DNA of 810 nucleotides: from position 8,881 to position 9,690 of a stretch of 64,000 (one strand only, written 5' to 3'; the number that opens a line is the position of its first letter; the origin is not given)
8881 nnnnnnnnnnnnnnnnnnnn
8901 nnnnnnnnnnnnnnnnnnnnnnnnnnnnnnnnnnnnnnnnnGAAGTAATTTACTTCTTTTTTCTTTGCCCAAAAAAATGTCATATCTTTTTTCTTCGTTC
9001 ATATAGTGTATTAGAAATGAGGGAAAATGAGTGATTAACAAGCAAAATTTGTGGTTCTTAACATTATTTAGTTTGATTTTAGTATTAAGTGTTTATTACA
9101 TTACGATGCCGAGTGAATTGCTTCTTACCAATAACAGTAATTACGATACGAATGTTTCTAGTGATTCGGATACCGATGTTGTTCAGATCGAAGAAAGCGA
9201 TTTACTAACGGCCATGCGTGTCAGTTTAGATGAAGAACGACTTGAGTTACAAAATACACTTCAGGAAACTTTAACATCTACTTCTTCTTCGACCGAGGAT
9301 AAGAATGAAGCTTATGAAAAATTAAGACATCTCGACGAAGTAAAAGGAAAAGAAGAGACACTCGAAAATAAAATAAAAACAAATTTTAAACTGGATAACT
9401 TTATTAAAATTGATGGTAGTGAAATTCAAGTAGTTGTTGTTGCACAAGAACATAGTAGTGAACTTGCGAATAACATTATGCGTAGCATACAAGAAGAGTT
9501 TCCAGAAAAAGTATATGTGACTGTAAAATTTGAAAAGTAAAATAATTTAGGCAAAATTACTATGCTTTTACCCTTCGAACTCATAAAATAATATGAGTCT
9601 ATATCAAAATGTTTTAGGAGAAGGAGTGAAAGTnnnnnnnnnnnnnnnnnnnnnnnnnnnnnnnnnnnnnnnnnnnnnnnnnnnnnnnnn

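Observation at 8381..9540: efp is followed directly by a lone SpoIIIAH-like gene; spoIIIAA-AG are absent from the expected position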

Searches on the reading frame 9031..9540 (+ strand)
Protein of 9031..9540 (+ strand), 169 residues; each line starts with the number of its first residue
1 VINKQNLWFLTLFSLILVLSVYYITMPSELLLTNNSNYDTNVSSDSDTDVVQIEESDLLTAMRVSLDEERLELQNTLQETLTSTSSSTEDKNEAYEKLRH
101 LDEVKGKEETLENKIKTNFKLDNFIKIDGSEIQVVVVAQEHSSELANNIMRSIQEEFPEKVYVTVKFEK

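Call 3: search_protein_families(library=pfam, proteins=[window:9031-9540:+], max_evalue=0.1)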
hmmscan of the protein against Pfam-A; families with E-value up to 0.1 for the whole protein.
window:9031-9540:+ (169 aa): 2 families
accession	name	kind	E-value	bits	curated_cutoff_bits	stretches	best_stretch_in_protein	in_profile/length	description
PF12685.13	SpoIIIAH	-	7.5e-14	52.5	30.6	1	5-155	1-180/191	SpoIIIAH-like protein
PF14828.11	Amnionless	-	0.011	15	30.4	1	82-156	240-314/442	Amnionless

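Call 4: search_protein_families(library=ncbifam, proteins=[window:9031-9540:+], max_evalue=0.1)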
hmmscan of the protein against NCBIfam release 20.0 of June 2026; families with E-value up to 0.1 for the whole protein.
window:9031-9540:+ (169 aa): 0 families

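Call 6: find_encoding_contigs(protein=window:9031-9540:+, flank=10000, max_places=6)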
Protein window:9031-9540:+ (169 aa): 4 contigs read that carry it; 4 places shown.
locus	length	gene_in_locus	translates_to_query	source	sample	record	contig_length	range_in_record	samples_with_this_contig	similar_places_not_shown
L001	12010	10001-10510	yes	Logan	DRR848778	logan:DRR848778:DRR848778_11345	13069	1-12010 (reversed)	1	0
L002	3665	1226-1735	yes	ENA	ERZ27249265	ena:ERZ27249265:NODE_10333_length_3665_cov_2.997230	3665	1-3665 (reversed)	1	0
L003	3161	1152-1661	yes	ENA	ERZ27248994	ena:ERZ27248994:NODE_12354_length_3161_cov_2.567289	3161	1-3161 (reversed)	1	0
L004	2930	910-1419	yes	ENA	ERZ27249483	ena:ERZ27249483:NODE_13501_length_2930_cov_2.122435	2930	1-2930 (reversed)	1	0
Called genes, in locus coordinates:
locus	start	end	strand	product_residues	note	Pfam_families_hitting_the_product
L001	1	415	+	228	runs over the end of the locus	-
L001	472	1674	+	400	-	PF02638:GHL10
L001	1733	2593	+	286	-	PF02661:Fic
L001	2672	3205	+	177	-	PF07963:N_methyl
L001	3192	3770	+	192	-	PF07963:N_methyl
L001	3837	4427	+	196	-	PF07963:N_methyl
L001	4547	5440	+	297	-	PF01261:AP_endonuc_2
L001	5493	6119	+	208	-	-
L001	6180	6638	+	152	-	-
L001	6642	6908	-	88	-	PF11116:DUF2624 (weak)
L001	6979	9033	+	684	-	PF03717:PBP_dimer, PF00905:Transpeptidase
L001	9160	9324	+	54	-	PF00471:Ribosomal_L33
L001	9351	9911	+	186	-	PF08207:EFP_N, PF01132:EFP, PF09285:Elong-fact-P_C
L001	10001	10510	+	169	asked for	PF12685:SpoIIIAH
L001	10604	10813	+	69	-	PF00196:GerE, PF04545:Sigma70_r4, PF08281:Sigma70_r4_2, PF04967:HTH_10 (faint)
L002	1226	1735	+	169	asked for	PF12685:SpoIIIAH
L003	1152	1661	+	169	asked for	PF12685:SpoIIIAH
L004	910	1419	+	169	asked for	PF12685:SpoIIIAH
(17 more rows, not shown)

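Call 7: find_homologous_proteins(query=window:9031-9540:+, max_evalue=0.001)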
Query window:9031-9540:+ (169 aa): 7958 proteins with E <= 0.001 among 8000 candidates; the best 120 are listed.
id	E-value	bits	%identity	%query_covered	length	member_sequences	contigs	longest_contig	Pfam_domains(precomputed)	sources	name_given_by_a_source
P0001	1.4e-97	342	100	100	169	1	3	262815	PF12685.14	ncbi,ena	-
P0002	1.6e-96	338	99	100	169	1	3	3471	PF12685.14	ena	-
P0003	5.6e-96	336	98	100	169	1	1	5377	PF12685.14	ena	-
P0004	1.2e-94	332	97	100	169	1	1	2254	PF12685.14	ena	-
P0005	5.2e-80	285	82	100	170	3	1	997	PF12685.14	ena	-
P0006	7.6e-78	278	81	100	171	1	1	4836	PF12685.14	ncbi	-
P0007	9.2e-78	277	80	100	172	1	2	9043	PF12685.14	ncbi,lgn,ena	-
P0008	4.3e-74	266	76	100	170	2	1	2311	PF12685.14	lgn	-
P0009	1.4e-66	241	71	100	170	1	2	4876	PF12685.14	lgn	-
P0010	4.4e-66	240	70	100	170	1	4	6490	PF12685.14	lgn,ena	-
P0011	4.8e-66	239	70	100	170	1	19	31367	PF12685.14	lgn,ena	-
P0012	2.8e-65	237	69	100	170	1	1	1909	PF12685.14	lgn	-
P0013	9.8e-65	235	69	100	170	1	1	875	PF12685.14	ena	-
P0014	1.0e-63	232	67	99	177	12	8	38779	PF12685.14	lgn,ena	-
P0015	2.8e-63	230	69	100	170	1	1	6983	PF12685.14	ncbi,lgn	ncbi:MAG: SpoIIIAH-like family protein [Bacilli bacterium]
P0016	2.8e-63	230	69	100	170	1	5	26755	PF12685.14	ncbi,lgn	ncbi:MAG: SpoIIIAH-like family protein [Bacilli bacterium]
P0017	3.5e-63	230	98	71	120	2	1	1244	PF12685.14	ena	-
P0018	1.2e-61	225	66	99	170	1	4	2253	PF12685.14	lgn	-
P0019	1.9e-61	225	67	100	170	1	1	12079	PF12685.14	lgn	-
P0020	3.9e-61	223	66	99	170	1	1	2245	PF12685.14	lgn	-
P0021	4.1e-59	217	64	100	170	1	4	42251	PF12685.14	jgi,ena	-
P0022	2.2e-58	215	64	100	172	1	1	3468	PF12685.14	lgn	-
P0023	3.4e-58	214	64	100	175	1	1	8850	PF12685.14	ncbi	-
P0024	3.5e-58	214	64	100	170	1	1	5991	PF12685.14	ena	-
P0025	3.8e-58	214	65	100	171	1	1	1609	PF12685.14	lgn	-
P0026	5.0e-58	213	63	100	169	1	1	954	PF12685.14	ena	-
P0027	5.0e-58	213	63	100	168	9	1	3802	PF12685.14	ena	-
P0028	5.5e-58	213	63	100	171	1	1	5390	PF12685.14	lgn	-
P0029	6.0e-58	213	63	100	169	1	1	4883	PF12685.14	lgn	-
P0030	8.7e-58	213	64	100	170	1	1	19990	PF12685.14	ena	-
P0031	8.7e-58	213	63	100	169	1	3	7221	PF12685.14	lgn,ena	-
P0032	1.0e-57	212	63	100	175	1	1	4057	PF12685.14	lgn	-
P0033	1.2e-57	212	64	100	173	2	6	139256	PF12685.14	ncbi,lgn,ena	-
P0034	1.3e-57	212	64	100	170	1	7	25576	PF12685.14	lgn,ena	-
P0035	1.3e-57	212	64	100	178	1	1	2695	PF12685.14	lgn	-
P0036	1.5e-57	212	64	100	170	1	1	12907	PF12685.14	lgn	-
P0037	2.0e-57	211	64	100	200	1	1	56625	PF12685.14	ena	-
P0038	2.0e-57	211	64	100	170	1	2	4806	PF12685.14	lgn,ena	-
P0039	2.3e-57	211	64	100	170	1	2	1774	PF12685.14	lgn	-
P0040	2.4e-57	211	62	100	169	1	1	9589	PF12685.14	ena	-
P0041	2.5e-57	211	62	100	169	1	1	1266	PF12685.14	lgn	-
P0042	2.7e-57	211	62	100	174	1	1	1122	PF12685.14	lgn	-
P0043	2.9e-57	211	62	100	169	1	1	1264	PF12685.14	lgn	-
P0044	3.2e-57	211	63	100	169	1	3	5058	PF12685.14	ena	-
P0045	3.7e-57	211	64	100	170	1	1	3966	PF12685.14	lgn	-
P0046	5.2e-57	210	62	100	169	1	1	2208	PF12685.14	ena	-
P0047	5.9e-57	210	64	99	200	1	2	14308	PF12685.14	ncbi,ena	-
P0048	6.1e-57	210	64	99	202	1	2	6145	PF12685.14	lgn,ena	-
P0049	7.9e-57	210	62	100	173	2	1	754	PF12685.14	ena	-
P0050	8.6e-57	209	62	100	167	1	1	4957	PF12685.14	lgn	-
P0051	1.2e-56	209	62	100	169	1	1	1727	PF12685.14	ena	-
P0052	1.6e-56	209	60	99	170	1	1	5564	PF12685.14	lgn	-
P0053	1.6e-56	209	63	100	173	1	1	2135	PF12685.14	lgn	-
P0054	1.7e-56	208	63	100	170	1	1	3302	PF12685.14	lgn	-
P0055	1.7e-56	208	63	100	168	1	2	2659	PF12685.14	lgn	-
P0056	1.7e-56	208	63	99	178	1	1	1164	PF12685.14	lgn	-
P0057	2.8e-56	208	62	100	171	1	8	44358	PF12685.14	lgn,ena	-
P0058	3.7e-56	207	62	99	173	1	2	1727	PF12685.14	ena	-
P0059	5.6e-56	207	65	100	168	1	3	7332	PF12685.14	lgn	-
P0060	5.6e-56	207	63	100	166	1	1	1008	PF12685.14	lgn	-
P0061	7.1e-56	206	61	100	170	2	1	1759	PF12685.14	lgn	-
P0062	7.7e-56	206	62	100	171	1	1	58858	PF12685.14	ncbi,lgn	-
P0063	8.6e-56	206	63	100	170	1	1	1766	PF12685.14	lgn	-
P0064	1.0e-55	206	62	100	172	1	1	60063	PF12685.14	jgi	jgi:stage III sporulation protein AH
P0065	1.2e-55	206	62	100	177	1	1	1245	PF12685.14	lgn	-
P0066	1.2e-55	206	62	100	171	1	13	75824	PF12685.14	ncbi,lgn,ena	-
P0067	1.4e-55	205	62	100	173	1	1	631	PF12685.14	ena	-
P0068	1.7e-55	205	61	100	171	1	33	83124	PF12685.14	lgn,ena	-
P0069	1.9e-55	205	63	100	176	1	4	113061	PF12685.14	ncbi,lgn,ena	-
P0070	2.2e-55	205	62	100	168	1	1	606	PF12685.14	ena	-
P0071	2.5e-55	205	62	99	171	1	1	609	PF12685.14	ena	-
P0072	2.6e-55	205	61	100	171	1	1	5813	PF12685.14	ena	-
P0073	2.8e-55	204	62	100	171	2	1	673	PF12685.14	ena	-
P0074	5.2e-55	204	61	100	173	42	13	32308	PF12685.14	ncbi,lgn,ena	-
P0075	5.5e-55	204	63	100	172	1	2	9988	PF12685.14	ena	-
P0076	5.7e-55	204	60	99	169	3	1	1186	PF12685.14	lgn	-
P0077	5.9e-55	203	59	99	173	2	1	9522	PF12685.14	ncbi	-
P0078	1.2e-54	202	62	100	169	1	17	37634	PF12685.14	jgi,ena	-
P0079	1.2e-54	202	59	99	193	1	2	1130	PF12685.14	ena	-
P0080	1.5e-54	202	61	100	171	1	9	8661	PF12685.14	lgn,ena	-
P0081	1.6e-54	202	64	100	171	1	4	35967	PF12685.14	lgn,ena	-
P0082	1.9e-54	202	61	99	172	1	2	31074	PF12685.14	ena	-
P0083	2.4e-54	201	61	99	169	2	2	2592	PF12685.14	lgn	-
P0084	2.5e-54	201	60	99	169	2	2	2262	PF12685.14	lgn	-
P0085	2.9e-54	201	61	100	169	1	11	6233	PF12685.14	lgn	-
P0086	3.4e-54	201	62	99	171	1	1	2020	PF12685.14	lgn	-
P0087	3.8e-54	201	63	100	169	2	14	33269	PF12685.14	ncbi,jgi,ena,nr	ncbi:MAG: SpoIIIAH-like family protein [Firmicutes bacterium]|nr:SpoIIIAH-like family protein [Bacil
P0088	4.1e-54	201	65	100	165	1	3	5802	PF12685.14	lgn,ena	-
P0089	4.8e-54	200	61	100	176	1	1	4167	PF12685.14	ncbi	-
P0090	5.0e-54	200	58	99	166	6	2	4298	PF12685.14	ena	-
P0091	5.3e-54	200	61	100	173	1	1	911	PF12685.14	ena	-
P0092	5.4e-54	200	62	100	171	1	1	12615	PF12685.14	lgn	-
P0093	6.5e-54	200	60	100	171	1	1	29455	PF12685.14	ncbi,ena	-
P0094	6.7e-54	200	61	99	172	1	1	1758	PF12685.14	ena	-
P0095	7.2e-54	200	61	100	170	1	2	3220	PF12685.14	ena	-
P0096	7.2e-54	200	60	100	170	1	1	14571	PF12685.14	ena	-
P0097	8.6e-54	200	59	99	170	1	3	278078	PF12685.14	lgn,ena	-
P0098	1.0e-53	199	59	99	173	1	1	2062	PF12685.14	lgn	-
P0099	1.1e-53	199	60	100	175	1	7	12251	PF12685.14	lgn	-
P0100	1.2e-53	199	61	100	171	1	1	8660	PF12685.14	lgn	-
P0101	1.3e-53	199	61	100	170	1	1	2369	PF12685.14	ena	-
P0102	1.4e-53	199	60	99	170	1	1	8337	PF12685.14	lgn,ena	-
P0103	1.6e-53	199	60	99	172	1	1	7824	PF12685.14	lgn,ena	-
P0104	1.7e-53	199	63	100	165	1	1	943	PF12685.14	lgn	-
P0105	1.9e-53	199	60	99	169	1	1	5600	PF12685.14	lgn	-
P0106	2.3e-53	198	62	100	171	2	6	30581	PF12685.14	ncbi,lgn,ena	-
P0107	2.5e-53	198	61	100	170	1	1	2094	PF12685.14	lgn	-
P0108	2.5e-53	198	61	100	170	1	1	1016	PF12685.14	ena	-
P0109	2.8e-53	198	63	100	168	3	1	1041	PF12685.14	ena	-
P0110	3.2e-53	198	61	100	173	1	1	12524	PF12685.14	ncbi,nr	ncbi:MAG: SpoIIIAH-like family protein [bacterium]|nr:SpoIIIAH-like family protein [bacterium]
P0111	3.3e-53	198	63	100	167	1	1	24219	PF12685.14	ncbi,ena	-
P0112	3.3e-53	198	61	99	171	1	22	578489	PF12685.14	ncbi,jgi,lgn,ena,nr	ncbi:MAG: SpoIIIAH-like family protein [Firmicutes bacterium]|nr:SpoIIIAH-like family protein [Bacil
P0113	3.5e-53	198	62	100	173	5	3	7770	PF12685.14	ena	-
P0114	3.5e-53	198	60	100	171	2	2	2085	PF12685.14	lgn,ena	-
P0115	4.2e-53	197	61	100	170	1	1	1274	PF12685.14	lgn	-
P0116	4.6e-53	197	59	100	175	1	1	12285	PF12685.14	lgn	-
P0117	5.0e-53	197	60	99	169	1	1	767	PF12685.14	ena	-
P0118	5.5e-53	197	58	100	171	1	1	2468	PF12685.14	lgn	-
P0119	6.3e-53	197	59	100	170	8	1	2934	PF12685.14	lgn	-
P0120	9.0e-53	196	58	100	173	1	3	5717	PF12685.14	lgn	-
